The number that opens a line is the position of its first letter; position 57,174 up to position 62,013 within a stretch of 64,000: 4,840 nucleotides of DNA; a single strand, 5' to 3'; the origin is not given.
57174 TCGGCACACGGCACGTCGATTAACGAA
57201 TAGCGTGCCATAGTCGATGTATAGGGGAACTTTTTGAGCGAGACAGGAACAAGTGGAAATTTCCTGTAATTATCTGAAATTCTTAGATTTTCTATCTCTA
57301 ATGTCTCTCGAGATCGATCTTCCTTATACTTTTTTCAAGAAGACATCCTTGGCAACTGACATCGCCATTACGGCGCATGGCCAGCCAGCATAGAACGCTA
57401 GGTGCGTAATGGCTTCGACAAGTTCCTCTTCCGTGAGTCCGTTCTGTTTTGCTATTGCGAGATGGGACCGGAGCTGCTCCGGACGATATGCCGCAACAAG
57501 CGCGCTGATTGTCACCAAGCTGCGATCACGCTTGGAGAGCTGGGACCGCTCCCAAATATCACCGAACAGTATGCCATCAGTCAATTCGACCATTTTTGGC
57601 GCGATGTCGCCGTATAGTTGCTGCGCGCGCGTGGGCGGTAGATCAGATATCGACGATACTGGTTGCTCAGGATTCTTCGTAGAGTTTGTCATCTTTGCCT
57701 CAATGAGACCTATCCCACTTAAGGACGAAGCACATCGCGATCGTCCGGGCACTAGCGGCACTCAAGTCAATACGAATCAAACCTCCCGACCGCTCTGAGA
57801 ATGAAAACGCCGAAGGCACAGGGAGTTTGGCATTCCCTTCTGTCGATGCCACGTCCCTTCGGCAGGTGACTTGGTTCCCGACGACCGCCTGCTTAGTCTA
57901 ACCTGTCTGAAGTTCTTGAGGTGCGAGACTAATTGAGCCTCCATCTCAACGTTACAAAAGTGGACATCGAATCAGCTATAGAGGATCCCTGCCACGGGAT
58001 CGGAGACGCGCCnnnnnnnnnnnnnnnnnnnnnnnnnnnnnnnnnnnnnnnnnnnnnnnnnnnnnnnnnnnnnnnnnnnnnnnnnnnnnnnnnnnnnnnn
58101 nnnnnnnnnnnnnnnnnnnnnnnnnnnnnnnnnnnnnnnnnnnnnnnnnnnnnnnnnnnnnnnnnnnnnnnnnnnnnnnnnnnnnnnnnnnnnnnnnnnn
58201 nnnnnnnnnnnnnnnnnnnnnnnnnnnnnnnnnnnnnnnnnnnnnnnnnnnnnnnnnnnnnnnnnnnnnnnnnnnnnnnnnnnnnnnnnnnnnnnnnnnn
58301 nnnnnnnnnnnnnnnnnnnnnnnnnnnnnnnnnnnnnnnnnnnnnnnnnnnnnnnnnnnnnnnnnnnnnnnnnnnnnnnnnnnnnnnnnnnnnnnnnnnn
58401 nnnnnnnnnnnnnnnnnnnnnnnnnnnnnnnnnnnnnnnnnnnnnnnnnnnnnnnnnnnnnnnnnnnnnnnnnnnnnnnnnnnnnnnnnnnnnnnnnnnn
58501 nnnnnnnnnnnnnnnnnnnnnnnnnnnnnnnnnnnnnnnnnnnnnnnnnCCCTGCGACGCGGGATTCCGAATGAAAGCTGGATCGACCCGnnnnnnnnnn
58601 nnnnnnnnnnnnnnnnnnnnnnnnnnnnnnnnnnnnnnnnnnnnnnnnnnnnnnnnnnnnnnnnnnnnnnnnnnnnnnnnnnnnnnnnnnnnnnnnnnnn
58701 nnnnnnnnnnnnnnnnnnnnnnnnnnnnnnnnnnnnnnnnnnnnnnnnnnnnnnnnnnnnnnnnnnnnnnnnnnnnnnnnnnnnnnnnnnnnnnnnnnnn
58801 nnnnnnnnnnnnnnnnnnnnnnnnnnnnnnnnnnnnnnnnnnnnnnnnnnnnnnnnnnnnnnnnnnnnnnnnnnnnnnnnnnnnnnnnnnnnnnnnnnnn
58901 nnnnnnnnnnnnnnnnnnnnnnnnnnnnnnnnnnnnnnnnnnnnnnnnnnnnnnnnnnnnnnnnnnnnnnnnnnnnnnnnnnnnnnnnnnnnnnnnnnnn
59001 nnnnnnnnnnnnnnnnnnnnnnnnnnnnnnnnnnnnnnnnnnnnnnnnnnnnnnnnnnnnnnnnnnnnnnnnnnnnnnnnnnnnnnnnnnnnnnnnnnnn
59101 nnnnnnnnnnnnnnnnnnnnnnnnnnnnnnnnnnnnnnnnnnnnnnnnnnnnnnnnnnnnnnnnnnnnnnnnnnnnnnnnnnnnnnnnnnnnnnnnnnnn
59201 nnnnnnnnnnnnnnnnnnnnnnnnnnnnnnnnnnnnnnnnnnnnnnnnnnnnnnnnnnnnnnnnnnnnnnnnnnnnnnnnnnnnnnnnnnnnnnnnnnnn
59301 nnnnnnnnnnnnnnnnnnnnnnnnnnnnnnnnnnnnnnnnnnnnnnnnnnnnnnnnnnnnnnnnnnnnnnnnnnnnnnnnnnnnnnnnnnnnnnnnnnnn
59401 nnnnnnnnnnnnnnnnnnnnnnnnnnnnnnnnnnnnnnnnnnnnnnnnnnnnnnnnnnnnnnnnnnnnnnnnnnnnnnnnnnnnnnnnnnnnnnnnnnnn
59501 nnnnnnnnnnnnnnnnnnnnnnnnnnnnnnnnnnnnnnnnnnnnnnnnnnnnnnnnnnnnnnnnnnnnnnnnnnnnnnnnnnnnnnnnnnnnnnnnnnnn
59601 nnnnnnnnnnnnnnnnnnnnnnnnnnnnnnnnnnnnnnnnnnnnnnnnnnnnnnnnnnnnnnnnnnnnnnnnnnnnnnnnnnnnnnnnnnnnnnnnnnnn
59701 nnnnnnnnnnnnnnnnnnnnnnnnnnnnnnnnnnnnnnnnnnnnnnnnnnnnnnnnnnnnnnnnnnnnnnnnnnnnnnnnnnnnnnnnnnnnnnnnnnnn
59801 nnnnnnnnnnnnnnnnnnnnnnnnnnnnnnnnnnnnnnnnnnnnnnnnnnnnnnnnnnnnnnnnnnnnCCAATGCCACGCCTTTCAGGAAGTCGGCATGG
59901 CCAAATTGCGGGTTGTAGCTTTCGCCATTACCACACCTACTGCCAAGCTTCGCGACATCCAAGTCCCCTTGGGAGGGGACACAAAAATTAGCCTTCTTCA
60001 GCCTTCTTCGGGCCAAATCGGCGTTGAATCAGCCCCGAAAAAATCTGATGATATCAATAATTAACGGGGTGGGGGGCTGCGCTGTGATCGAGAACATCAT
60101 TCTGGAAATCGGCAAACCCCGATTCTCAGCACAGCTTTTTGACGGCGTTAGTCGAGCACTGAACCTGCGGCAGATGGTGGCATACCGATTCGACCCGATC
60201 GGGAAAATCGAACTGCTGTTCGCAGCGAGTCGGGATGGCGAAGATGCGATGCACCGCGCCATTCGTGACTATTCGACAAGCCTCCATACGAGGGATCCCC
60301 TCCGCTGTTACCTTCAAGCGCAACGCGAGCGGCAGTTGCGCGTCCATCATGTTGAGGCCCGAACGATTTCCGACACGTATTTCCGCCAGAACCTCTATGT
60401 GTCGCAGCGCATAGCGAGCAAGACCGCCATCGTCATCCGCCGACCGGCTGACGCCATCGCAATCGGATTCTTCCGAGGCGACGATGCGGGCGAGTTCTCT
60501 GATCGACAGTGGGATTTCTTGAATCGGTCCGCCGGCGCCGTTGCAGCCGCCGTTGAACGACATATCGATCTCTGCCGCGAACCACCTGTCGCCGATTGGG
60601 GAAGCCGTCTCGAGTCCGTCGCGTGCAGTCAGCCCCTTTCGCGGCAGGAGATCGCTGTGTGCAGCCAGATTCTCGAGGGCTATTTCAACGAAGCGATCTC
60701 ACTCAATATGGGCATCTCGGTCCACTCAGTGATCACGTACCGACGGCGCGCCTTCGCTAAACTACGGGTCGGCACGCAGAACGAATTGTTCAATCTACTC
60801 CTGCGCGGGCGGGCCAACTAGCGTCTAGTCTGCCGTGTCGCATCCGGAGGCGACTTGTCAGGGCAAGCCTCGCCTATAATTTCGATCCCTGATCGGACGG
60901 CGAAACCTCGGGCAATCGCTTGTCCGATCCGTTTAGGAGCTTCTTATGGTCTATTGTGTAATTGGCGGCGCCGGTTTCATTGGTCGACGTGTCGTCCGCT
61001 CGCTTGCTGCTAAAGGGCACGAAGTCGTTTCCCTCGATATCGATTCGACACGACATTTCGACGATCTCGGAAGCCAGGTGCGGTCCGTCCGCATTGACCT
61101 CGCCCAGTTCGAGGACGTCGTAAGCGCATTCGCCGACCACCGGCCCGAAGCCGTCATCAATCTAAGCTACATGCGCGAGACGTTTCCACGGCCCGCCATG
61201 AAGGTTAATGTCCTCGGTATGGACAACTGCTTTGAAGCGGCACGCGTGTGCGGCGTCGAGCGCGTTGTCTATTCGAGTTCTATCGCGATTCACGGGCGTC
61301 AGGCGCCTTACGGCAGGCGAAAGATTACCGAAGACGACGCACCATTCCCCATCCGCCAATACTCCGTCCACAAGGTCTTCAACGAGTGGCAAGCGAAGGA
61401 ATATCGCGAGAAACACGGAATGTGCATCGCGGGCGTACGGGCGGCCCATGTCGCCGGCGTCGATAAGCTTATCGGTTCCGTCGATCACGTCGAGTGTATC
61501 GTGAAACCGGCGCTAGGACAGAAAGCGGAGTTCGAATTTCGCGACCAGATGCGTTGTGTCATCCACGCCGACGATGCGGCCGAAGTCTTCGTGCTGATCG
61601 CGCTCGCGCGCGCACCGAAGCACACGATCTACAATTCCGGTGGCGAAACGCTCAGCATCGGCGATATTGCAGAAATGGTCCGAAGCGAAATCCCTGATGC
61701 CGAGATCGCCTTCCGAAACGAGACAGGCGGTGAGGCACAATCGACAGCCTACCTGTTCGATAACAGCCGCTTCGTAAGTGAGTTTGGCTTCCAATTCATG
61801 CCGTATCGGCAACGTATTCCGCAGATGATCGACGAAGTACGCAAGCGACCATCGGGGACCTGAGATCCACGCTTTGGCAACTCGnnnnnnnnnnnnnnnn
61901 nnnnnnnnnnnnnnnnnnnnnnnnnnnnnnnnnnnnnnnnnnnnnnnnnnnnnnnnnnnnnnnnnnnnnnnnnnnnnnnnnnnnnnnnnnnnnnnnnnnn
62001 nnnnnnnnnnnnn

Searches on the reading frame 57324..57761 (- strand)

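Call 16: search_protein_families(library=pfam, proteins=[window:57324-57761:-], max_evalue=0.00001)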
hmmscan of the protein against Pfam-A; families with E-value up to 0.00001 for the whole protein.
window:57324-57761:- (145 aa): 1 family
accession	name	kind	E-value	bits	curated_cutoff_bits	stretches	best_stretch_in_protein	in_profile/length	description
PF02627.25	CMD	-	5.2e-21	74.9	23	1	55-139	1-84/84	Carboxymuconolactone decarboxylase family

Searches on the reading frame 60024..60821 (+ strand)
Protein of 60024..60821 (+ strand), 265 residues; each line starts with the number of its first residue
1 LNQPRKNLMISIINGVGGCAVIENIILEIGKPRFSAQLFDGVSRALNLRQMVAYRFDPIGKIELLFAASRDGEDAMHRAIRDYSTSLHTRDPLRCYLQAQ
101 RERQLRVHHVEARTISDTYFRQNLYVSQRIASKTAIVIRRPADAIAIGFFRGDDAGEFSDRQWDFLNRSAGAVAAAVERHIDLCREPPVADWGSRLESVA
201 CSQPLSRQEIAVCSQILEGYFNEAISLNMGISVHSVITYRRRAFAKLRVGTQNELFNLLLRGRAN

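Call 15: search_protein_families(library=pfam, proteins=[window:60024-60821:+], max_evalue=0.00001)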
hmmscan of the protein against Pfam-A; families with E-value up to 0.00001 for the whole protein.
window:60024-60821:+ (265 aa): 1 family
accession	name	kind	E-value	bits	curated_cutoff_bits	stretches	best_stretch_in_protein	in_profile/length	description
PF00196.25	GerE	-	4.5e-08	33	23.5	1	203-255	1-53/57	Bacterial regulatory proteins, luxR family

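Call 45: search_protein_families(library=ncbifam, proteins=[window:60024-60821:+], max_evalue=0.001)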
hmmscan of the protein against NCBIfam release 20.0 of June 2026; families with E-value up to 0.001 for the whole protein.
window:60024-60821:+ (265 aa): 3 families
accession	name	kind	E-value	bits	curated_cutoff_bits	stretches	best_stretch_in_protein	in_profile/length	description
NF007419.0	PRK09958.1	equivalog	6.7e-06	25.8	251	1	204-258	143-197/204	acid-sensing system DNA-binding response regulator EvgA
NF006900.1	PRK09390.1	equivalog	0.00022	20.8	255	1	203-263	141-201/203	response regulator FixJ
NF052445.1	RespRegMctR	equivalog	0.0006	19.3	300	1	202-258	142-198/205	two-component system response regulator MctR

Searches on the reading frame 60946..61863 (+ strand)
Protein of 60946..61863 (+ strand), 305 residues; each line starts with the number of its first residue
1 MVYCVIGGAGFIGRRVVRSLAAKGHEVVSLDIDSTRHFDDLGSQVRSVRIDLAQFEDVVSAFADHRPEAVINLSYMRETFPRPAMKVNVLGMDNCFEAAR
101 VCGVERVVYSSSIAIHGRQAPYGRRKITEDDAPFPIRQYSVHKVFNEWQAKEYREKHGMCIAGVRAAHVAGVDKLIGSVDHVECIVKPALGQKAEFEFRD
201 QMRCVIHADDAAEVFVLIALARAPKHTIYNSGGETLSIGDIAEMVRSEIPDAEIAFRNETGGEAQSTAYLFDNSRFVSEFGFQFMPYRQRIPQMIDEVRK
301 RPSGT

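Call 16: search_protein_families(library=pfam, proteins=[window:60946-61863:+], max_evalue=0.00001)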
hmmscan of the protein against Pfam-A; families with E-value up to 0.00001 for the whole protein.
window:60946-61863:+ (305 aa): 5 families
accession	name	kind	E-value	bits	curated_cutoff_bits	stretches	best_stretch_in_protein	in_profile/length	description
PF01370.27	Epimerase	-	5.9e-35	121.2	20.9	1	4-230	2-238/240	NAD dependent epimerase/dehydratase family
PF16363.11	GDP_Man_Dehyd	-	1.6e-22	80.9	27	1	5-250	2-267/332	GDP-mannose 4,6 dehydratase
PF04321.23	RmlD_sub_bind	-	1.6e-13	50.9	27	1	5-299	5-286/287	RmlD substrate binding domain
PF01073.25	3Beta_HSD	-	4e-13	49.5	22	1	5-118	2-122/280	3-beta hydroxysteroid dehydrogenase/isomerase family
PF13460.12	NAD_binding_10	-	7.8e-11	42.6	27.2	1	7-118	1-104/184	NAD(P)H-binding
